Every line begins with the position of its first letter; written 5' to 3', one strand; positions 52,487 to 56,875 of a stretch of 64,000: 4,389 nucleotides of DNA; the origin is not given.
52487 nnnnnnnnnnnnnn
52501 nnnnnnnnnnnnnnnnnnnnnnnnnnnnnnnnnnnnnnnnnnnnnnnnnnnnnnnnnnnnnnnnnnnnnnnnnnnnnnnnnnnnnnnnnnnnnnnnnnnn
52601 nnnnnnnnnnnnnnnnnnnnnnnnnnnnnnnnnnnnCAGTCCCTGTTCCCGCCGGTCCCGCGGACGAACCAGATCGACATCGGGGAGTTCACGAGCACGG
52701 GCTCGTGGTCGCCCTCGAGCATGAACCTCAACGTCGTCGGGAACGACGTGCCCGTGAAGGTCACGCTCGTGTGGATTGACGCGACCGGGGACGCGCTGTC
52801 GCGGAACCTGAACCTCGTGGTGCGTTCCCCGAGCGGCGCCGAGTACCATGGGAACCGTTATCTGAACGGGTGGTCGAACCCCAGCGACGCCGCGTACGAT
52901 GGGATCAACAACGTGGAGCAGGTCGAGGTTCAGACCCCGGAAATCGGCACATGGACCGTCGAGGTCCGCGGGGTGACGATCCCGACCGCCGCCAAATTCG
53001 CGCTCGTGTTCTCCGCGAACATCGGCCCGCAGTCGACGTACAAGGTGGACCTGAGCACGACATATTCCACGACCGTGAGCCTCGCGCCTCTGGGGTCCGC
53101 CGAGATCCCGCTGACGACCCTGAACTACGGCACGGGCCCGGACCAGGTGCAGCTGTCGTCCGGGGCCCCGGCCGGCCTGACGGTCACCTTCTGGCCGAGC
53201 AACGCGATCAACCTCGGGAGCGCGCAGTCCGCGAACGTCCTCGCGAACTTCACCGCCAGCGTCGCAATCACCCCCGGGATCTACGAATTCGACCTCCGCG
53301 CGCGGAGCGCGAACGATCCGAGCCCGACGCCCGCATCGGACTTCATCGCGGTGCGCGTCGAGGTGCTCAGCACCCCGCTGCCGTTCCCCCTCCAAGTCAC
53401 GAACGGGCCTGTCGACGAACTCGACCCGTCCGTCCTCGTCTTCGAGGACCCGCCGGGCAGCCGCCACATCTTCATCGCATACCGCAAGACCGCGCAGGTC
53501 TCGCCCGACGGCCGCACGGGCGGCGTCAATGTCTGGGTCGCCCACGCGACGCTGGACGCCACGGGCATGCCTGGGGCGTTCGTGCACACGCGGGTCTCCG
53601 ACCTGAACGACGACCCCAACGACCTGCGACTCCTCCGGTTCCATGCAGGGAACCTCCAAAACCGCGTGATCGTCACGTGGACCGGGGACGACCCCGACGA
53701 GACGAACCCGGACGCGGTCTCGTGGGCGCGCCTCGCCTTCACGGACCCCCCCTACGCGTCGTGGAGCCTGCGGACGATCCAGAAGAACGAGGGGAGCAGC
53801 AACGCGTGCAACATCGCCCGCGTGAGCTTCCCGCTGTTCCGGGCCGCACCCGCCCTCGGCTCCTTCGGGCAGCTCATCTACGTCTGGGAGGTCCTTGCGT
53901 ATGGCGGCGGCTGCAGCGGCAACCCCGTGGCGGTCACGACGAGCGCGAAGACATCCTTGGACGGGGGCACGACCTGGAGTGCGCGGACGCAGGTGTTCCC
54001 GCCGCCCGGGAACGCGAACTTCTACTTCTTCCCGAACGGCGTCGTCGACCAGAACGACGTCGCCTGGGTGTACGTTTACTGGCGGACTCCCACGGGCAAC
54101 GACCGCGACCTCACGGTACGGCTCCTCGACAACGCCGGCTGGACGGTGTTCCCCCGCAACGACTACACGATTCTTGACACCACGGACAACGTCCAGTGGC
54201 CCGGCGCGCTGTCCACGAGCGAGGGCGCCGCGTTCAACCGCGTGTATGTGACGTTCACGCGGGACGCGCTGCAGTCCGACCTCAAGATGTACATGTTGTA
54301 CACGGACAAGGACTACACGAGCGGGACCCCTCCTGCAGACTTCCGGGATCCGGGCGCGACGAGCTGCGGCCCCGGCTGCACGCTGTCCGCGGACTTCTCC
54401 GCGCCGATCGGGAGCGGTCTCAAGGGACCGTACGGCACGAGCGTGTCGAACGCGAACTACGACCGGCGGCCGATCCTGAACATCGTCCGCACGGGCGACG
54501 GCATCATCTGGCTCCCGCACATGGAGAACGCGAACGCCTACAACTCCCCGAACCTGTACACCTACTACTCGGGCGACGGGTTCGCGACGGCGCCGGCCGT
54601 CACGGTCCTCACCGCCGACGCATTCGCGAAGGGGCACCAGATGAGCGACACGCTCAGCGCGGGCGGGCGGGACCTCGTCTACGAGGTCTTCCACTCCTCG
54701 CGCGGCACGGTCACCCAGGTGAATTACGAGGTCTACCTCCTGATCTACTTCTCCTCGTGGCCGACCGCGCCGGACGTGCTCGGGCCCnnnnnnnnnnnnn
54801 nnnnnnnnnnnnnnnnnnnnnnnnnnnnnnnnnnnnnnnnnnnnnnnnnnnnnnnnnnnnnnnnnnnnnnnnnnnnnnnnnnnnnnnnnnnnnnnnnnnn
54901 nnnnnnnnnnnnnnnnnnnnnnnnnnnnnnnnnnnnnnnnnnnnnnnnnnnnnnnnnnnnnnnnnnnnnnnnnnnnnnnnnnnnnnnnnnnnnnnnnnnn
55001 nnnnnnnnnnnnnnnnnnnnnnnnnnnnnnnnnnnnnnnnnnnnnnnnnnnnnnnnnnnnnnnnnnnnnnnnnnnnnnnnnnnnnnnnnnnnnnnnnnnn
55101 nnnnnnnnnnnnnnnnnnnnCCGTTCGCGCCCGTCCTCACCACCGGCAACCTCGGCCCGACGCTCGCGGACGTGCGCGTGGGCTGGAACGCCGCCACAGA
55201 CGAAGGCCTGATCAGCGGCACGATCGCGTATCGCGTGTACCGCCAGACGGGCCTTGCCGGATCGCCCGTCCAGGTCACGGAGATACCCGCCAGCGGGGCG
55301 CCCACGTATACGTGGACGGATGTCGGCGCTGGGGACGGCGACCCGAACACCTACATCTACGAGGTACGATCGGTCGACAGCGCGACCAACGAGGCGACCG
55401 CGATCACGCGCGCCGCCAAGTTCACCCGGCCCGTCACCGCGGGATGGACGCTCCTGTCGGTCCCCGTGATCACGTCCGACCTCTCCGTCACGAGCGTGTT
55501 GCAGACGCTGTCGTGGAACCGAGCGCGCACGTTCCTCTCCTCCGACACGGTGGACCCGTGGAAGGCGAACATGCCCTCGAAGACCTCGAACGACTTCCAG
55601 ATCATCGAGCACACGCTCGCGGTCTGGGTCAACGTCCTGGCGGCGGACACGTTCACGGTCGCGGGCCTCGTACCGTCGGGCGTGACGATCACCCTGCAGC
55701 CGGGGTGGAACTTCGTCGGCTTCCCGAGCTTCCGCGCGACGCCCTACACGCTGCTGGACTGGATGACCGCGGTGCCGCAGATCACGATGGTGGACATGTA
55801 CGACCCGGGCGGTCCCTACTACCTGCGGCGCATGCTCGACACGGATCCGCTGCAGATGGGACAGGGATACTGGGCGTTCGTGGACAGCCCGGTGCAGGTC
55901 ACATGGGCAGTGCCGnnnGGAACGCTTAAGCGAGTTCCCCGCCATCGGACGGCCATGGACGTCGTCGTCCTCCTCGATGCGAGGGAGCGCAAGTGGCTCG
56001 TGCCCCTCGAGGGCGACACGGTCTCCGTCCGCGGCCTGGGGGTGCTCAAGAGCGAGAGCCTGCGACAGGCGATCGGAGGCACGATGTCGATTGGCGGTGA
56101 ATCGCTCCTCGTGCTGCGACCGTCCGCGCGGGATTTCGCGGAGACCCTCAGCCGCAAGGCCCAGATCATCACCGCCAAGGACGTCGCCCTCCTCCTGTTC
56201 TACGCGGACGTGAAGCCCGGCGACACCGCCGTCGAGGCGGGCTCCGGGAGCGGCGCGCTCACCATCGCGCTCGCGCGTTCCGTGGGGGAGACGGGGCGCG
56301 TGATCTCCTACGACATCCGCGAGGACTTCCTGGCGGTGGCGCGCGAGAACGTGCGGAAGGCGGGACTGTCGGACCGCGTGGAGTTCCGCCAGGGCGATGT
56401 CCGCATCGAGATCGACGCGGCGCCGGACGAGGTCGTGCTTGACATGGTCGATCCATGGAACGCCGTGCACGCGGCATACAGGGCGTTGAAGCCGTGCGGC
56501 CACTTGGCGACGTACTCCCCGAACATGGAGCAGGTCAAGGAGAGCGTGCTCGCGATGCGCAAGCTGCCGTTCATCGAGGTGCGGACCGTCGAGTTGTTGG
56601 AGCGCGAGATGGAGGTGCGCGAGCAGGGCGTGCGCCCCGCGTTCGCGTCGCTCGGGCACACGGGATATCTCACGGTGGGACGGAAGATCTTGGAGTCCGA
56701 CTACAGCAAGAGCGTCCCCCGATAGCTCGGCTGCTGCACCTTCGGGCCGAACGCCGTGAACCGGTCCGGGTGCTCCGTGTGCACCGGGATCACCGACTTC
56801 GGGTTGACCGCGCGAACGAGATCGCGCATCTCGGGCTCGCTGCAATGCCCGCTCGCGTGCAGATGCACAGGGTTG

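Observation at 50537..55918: Second giant (1793 aa) S8 peptidase divergently paired with the first; together they occupy ~12.6 kb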

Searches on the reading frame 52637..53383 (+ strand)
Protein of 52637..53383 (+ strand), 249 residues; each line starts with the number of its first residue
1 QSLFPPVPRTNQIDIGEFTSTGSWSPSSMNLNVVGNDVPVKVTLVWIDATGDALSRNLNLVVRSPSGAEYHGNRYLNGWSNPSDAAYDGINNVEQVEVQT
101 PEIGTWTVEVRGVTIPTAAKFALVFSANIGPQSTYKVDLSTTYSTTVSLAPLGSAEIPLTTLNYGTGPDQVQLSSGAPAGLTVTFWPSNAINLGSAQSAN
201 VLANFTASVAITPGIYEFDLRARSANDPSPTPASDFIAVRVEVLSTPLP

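Call 87: search_protein_families(library=pfam, proteins=[window:52637-53383:+], max_evalue=1)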
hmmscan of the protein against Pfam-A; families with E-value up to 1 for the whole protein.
window:52637-53383:+ (249 aa): 2 families
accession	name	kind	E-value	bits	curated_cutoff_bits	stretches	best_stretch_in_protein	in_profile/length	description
PF04151.21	PPC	-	0.0039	18.5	25.9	1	43-112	14-70/70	Bacterial pre-peptidase C-terminal domain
PF10633.15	NPCBM_assoc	-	0.24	12.1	24.4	0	159-223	11-76/78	NPCBM-associated, NEW3 domain of alpha-galactosidase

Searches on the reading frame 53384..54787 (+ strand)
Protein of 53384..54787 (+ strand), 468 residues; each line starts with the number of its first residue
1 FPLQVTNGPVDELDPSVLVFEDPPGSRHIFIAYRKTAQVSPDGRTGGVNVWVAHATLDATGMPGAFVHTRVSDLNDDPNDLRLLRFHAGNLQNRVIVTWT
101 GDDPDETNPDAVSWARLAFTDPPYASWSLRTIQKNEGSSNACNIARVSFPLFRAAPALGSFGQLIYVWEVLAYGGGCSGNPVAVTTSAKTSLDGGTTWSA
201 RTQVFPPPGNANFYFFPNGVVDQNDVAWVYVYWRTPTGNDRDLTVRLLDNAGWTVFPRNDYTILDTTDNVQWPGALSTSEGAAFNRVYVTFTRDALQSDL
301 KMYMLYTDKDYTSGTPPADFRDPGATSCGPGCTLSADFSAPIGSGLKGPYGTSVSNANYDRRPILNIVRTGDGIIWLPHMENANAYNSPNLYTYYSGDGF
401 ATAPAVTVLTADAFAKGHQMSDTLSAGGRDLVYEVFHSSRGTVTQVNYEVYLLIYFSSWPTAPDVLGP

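Call 87: search_protein_families(library=pfam, proteins=[window:53384-54787:+], max_evalue=1)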
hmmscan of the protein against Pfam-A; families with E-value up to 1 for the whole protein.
window:53384-54787:+ (468 aa): 1 family
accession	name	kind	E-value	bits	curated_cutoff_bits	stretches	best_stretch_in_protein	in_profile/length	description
PF02012.26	BNR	-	0.22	12.1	27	0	190-199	2-11/12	BNR/Asp-box repeat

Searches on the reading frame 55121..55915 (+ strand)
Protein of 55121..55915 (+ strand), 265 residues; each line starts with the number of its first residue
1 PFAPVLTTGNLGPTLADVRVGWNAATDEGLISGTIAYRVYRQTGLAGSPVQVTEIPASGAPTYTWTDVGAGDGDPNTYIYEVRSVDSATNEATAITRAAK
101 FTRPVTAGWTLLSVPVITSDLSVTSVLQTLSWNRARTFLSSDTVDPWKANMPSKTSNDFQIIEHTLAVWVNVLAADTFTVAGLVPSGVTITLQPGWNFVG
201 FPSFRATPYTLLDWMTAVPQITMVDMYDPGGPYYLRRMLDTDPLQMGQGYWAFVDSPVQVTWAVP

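Call 53: find_homologous_proteins(query=window:55121-55915:+, max_evalue=0.00001)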
Query window:55121-55915:+ (265 aa): 6 proteins with E <= 0.00001 among 1028 candidates.
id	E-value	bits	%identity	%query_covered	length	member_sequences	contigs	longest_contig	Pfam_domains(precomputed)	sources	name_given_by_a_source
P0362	1.4e-38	151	73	36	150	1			-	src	-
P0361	2.6e-37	147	35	98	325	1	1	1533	-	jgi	jgi:hypothetical protein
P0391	2.4e-24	104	36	72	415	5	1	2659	-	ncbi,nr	ncbi:MAG: hypothetical protein KAU99_03835, partial [Thermoplasmata archaeon]|nr:hypothetical protei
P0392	2.9e-19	88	36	58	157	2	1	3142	-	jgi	-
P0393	2.0e-18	85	32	75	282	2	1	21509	-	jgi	jgi:hypothetical protein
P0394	3.2e-18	84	35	57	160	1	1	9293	-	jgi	jgi:hypothetical protein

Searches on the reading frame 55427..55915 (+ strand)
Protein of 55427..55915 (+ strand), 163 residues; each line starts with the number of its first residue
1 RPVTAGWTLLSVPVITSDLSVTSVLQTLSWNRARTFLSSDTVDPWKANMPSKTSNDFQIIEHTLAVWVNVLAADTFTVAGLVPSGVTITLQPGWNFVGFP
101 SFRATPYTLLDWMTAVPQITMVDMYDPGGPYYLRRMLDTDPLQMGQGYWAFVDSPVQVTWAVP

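Call 63: predict_structure(alignment_id=A6)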
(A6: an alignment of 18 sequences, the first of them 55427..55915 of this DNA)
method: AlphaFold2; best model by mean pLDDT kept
length: 163 residues; sequences in the alignment: 18
mean_pLDDT: 94.8   pTM: 0.88
mean pLDDT of the five models: 94.8, 94.6, 94.1, 94.1, 93.7
residues with pLDDT >= 90: 147; 70-90: 15; 50-70: 1; < 50: 0
segments of 3 or more residues with pLDDT < 50: none
pLDDT, mean of each block of 10 residues (from residue 1): 93 94 97 97 96 95 96 95 93 97 93 98 88 94 95 98 94
secondary structure, 60 per line:
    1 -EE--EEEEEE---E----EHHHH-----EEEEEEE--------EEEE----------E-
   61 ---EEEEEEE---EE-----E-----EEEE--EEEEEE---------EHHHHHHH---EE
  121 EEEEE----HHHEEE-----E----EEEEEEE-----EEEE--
elements in order: E6-11 H21-24 E30-36 E45-48 E64-70 E87-90 E93-98 H109-115 E119-125 E133-135 E146-152 E158-161

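Call 74: fold_search(model_id=the predicted structure, library=pdb)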
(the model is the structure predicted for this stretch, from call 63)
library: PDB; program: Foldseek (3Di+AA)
matches with E <= 10: 356; with E <= 0.001: 0
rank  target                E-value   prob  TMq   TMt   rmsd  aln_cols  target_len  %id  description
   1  1zru_B                7.3e-02  0.08  0.14  0.10  23.7       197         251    8  structure of the lactophage p2 receptor binding protein in complex with glycerol (released 2006-03-28)
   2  2x53_A                8.6e-02  0.08  0.14  0.10  24.3       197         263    7  Structure of the phage p2 baseplate in its activated conformation with Sr (released 2010-02-16)
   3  2wzp_A                9.6e-02  0.08  0.14  0.10  24.1       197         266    7  Structures of Lactococcal Phage p2 Baseplate Shed Light on a Novel Mechanism of Host Attachment and Activation in Siph (released 2010-02-16)
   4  1zru_A                1.3e-01  0.05  0.12  0.09  24.8       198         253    7  structure of the lactophage p2 receptor binding protein in complex with glycerol (released 2006-03-28)
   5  2bsd_A                1.4e-01  0.07  0.14  0.10  24.2       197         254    7  Structure of Lactococcal Bacteriophage p2 Receptor Binding Protein (released 2005-11-02)
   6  2r9l_A                3.9e-01  0.04  0.15  0.11  16.0       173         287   13  Polymerase Domain from Mycobacterium tuberculosis Ligase D in complex with DNA (released 2008-01-08)
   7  7ula_A                4.4e-01  0.13  0.18  0.08  14.8        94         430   12  Structure of the Pseudomonas putida AlgKX modification and secretion complex (released 2022-12-14)
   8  9n74_SI               4.6e-01  0.03  0.13  0.05  19.2       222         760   10  SSU processome maturation and disassembly, State H (released 2025-10-29)
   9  7zzz_A                4.8e-01  0.04  0.15  0.11  18.6       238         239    8  Bacteriophage phiCjT23 capsid (released 2022-12-14)
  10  8peq_A                6.0e-01  0.02  0.11  0.08  20.2       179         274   11  Complex of diubiquitin-derived artificial binding protein (Affilin) variant Af2 with its target oncofetal fibronectin  (released 2024-06-26)
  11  9n70_SI               6.0e-01  0.02  0.13  0.05  17.6       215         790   11  SSU processome maturation and disassembly, State E (released 2025-11-05)
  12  9n79_SI               6.4e-01  0.02  0.13  0.05  18.2       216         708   12  SSU processome maturation and disassembly, State M (released 2025-11-05)
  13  2r9l_B                6.7e-01  0.03  0.15  0.11  16.1       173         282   13  Polymerase Domain from Mycobacterium tuberculosis Ligase D in complex with DNA (released 2008-01-08)
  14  2iry_B                6.7e-01  0.03  0.15  0.11  16.1       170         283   13  Crystal Structure of the Polymerase Domain from Mycobacterium tuberculosis Ligase D with dGTP and Manganese. (released 2007-01-02)
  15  4e2q_A                7.1e-01  0.06  0.21  0.14  15.8       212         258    9  Crystal Structure of (S)-Ureidoglycine Aminohydrolase from Arabidopsis thaliana (released 2012-04-18)
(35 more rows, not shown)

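Call 86: search_protein_families(library=pfam, alignment_id=A6, max_evalue=1)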
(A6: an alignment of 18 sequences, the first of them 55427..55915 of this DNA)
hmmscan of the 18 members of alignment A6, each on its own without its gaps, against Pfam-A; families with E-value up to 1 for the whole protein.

A. member 1, window:55427-55915:+ (163 aa): 0 families

B. families by the number of members that match (of 18 scanned): 7 families
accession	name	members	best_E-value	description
PF18583.6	Arnt_C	1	0.011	Aminoarabinose transferase C-terminal domain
PF23996.1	DUF7314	1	0.03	Domain of unknown function (DUF7314)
PF19076.6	CshA_repeat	1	0.062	Surface adhesin CshA repetitive domain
PF21496.2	MIC5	1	0.11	Microneme protein MIC5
PF08410.15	DUF1737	1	0.12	Domain of unknown function (DUF1737)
PF21186.2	DUF6852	1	0.23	Domain of unknown function (DUF6852)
PF17780.6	OCRE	1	0.36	OCRE domain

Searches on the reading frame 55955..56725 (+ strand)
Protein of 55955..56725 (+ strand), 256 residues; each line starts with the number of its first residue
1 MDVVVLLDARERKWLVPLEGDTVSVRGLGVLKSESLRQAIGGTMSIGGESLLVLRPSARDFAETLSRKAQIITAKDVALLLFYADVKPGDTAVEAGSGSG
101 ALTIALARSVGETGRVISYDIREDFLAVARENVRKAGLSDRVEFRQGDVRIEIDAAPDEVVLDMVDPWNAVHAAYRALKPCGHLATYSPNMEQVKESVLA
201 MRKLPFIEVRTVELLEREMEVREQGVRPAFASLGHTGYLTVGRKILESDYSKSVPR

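Call 17: search_protein_families(library=pfam, proteins=[window:55955-56725:+], max_evalue=0.001)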
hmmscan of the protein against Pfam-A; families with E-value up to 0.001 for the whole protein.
window:55955-56725:+ (256 aa): 13 families
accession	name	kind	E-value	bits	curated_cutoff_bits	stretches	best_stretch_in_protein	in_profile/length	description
PF08704.16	GCD14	-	2.8e-34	119.3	26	1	53-225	5-183/247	tRNA methyltransferase complex GCD14 subunit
PF13847.12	Methyltransf_31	-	3.2e-14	53.3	27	1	88-198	3-122/145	Methyltransferase domain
PF01135.25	PCMT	-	7.5e-11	42.6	20.3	1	64-152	49-136/210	Protein-L-isoaspartate(D-aspartate) O-methyltransferase (PCMT)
PF13649.12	Methyltransf_25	-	4.3e-10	40.6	27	1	93-182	2-97/97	Methyltransferase domain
PF08241.18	Methyltransf_11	-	2.7e-09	38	21.2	1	94-185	2-94/95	Methyltransferase domain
PF01209.24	Ubie_methyltran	-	4.2e-09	36.5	20.1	1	86-186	45-151/233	ubiE/COQ5 methyltransferase family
PF13578.12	Methyltransf_24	-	6.9e-06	27.3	26.3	1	93-160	1-69/105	Methyltransferase domain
PF01596.23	Methyltransf_3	-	7.2e-06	25.9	22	1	82-155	38-111/204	O-methyltransferase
PF08242.18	Methyltransf_12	-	1.2e-05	26.4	30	1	93-184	1-98/98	Methyltransferase domain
PF02475.24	TRM5-TYW2_MTfase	-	3.3e-05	24.3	28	1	85-195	33-144/164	TRM5/TYW2 methyltransferase domain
PF12847.13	Methyltransf_18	-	5.2e-05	23.7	27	1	85-150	11-75/151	Methyltransferase domain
PF13679.12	Methyltransf_32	-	0.00027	21.3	27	1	85-183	22-113/143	Methyltransferase domain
PF05175.20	MTS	-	0.00041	20.5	23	1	79-157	22-99/170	Methyltransferase small domain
